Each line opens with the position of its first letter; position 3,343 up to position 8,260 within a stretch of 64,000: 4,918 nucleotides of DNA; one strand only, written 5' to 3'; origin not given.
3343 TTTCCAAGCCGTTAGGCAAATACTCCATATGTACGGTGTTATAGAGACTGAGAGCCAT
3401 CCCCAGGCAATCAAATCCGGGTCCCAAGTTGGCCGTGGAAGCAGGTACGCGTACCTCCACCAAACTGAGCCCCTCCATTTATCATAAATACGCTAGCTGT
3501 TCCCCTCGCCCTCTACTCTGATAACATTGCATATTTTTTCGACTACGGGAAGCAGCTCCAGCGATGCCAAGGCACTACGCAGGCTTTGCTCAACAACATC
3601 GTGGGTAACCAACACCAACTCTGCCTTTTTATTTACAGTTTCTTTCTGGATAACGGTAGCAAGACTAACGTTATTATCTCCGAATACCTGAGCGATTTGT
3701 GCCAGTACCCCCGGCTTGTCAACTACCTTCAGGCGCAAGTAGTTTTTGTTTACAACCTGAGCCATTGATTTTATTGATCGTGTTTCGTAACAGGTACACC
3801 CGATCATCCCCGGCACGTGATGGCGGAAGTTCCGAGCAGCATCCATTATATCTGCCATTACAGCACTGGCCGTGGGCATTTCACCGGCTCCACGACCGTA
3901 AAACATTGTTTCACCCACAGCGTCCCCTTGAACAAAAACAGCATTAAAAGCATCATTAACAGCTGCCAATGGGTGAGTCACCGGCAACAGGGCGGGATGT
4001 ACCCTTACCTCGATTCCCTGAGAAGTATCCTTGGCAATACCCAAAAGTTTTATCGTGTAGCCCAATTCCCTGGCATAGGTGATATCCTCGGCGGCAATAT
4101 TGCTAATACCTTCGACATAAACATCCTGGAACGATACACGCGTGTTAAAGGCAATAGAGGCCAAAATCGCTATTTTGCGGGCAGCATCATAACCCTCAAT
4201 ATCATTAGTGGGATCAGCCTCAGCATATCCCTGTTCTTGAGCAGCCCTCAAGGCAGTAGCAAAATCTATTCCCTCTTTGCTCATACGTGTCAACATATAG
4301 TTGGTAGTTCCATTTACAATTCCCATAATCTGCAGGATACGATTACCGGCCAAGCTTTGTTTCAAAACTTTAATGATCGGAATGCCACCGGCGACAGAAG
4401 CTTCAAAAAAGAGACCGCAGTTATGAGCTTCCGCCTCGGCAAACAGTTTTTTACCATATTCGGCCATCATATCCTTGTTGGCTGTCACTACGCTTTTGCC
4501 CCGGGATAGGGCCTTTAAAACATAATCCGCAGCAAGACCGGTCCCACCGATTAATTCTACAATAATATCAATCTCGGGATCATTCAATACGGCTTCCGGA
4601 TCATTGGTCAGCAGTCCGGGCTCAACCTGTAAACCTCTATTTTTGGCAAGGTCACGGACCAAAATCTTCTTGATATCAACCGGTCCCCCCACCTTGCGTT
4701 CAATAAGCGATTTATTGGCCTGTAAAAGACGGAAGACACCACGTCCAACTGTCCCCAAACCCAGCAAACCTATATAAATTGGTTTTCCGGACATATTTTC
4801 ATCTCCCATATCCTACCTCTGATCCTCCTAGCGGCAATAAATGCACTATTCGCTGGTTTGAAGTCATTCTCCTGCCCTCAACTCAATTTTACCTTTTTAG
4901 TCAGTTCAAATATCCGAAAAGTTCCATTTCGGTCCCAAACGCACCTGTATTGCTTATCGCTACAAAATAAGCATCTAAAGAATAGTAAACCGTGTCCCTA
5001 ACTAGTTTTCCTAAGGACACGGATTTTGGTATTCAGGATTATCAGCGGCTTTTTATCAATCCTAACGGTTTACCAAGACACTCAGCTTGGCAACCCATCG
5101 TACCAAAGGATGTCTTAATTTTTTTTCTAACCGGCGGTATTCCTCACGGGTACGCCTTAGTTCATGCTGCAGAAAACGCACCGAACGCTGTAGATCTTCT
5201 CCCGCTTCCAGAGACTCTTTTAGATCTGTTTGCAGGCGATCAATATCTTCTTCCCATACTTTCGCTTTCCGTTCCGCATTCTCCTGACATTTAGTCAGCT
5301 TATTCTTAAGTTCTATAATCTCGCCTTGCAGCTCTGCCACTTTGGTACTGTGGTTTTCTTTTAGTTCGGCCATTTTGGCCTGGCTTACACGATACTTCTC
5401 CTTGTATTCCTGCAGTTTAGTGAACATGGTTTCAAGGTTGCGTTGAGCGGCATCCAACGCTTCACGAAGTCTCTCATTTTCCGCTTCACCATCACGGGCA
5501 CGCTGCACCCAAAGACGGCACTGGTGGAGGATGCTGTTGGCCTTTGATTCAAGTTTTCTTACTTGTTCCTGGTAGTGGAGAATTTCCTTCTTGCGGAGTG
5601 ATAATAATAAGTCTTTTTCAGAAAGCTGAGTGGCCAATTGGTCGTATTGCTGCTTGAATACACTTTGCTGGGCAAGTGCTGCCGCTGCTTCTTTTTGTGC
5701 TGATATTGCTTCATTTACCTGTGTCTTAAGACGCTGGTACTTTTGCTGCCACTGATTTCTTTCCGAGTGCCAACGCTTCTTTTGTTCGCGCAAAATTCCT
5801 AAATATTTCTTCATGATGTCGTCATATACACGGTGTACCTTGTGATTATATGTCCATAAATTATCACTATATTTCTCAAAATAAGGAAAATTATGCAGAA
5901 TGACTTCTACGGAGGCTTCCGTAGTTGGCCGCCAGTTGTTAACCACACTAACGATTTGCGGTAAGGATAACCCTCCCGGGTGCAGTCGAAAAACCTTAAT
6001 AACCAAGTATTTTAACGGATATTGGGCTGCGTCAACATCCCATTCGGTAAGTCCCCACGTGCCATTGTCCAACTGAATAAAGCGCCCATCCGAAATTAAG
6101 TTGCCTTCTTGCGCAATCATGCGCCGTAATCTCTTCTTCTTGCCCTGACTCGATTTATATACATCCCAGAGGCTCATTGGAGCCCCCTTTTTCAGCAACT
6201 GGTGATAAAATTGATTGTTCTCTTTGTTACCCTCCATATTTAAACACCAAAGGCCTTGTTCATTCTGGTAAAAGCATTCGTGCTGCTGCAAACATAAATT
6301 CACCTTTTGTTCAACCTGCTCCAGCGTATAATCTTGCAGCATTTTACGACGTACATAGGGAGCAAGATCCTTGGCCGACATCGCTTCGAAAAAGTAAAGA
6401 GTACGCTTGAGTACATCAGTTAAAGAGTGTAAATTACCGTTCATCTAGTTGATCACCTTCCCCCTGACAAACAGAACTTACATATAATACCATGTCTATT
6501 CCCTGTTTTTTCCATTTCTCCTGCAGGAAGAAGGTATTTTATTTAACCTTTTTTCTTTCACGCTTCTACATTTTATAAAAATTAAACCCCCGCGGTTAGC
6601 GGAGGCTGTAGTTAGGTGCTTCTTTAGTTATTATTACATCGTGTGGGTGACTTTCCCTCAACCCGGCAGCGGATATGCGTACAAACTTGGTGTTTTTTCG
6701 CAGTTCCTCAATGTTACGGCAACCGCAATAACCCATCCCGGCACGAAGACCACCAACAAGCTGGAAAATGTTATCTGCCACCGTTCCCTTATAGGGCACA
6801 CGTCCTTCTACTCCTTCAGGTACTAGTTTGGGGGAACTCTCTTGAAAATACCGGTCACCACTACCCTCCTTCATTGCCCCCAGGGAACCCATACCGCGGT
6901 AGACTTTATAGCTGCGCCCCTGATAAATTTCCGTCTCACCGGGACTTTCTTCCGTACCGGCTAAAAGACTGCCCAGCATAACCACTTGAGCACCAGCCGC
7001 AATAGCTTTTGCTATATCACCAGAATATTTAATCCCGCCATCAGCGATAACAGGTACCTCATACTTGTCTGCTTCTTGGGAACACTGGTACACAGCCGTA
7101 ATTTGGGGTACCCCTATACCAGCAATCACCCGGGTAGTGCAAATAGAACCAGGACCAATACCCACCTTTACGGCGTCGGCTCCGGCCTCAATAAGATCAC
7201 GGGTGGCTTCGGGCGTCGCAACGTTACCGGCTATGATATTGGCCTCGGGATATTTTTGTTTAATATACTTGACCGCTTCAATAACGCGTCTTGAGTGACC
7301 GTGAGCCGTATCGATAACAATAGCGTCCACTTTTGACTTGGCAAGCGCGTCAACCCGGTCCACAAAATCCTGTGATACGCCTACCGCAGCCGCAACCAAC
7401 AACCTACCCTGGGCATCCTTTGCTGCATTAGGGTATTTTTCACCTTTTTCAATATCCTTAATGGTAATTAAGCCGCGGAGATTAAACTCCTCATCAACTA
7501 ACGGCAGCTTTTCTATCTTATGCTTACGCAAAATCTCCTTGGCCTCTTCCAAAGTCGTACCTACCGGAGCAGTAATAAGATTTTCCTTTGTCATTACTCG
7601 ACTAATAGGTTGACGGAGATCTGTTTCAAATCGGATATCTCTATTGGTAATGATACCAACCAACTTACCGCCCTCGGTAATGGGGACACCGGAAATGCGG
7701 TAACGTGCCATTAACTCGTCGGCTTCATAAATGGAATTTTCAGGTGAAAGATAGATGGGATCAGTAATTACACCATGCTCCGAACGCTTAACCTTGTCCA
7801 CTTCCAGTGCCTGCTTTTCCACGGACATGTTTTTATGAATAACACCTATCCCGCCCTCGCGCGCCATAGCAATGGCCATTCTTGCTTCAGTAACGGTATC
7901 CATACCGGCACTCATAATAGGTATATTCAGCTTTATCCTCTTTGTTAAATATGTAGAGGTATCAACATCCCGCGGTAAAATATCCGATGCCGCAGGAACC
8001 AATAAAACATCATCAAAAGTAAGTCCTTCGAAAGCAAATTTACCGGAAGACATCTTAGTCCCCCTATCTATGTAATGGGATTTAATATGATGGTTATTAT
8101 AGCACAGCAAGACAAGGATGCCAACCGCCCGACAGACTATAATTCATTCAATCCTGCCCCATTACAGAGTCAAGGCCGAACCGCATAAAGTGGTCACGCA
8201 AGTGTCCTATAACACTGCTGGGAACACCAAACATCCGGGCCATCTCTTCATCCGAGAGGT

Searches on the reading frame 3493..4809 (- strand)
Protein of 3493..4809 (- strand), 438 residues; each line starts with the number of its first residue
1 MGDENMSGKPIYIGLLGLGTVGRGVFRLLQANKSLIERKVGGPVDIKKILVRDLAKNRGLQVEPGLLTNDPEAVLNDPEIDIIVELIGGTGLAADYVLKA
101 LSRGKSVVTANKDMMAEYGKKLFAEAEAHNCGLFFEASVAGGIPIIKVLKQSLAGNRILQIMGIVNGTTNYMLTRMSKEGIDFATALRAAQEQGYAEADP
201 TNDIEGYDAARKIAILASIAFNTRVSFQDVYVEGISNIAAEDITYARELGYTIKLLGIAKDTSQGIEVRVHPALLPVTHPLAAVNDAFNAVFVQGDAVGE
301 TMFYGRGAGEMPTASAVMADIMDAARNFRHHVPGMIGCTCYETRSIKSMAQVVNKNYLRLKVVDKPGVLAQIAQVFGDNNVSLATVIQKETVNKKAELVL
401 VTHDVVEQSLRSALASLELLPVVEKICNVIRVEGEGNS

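Call 32: search_protein_families(library=pfam, proteins=[window:3493-4809:-])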
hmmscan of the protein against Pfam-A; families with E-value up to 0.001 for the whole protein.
window:3493-4809:- (438 aa): 3 families
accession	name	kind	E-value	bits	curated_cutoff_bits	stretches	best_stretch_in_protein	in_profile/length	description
PF00742.24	Homoserine_dh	-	9.9e-72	240.8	22.9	1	144-322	1-173/173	Homoserine dehydrogenase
PF03447.22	NAD_binding_3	-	3e-22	79.9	24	1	17-136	1-116/116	Homoserine dehydrogenase, NAD binding domain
PF01842.31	ACT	-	7e-11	42.1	27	1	357-417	2-61/66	ACT domain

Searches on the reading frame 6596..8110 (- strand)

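Call 32: search_protein_families(library=pfam, proteins=[window:6596-8110:-])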
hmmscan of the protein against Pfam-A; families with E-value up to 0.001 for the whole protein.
window:6596-8110:- (504 aa): 6 families
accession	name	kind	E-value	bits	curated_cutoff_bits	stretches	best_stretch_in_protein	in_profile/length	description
PF00478.31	IMPDH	-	8.3e-173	574.6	25.6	1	29-490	1-345/345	IMP dehydrogenase / GMP reductase domain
PF00571.33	CBS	-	8.5e-24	84.1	24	2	116-160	7-52/57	CBS domain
PF03060.21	NMO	-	2.2e-15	57.3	28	1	228-391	81-233/331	Nitronate monooxygenase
PF01070.24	FMN_dh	-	1.6e-10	41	24.9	1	276-381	206-303/350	FMN-dependent dehydrogenase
PF00977.27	His_biosynth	-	0.00019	21.4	23.6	0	347-382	69-104/228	Histidine biosynthesis protein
PF01645.23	Glu_synthase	-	0.00052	19.7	20.4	1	300-381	218-305/369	Conserved region in glutamate synthase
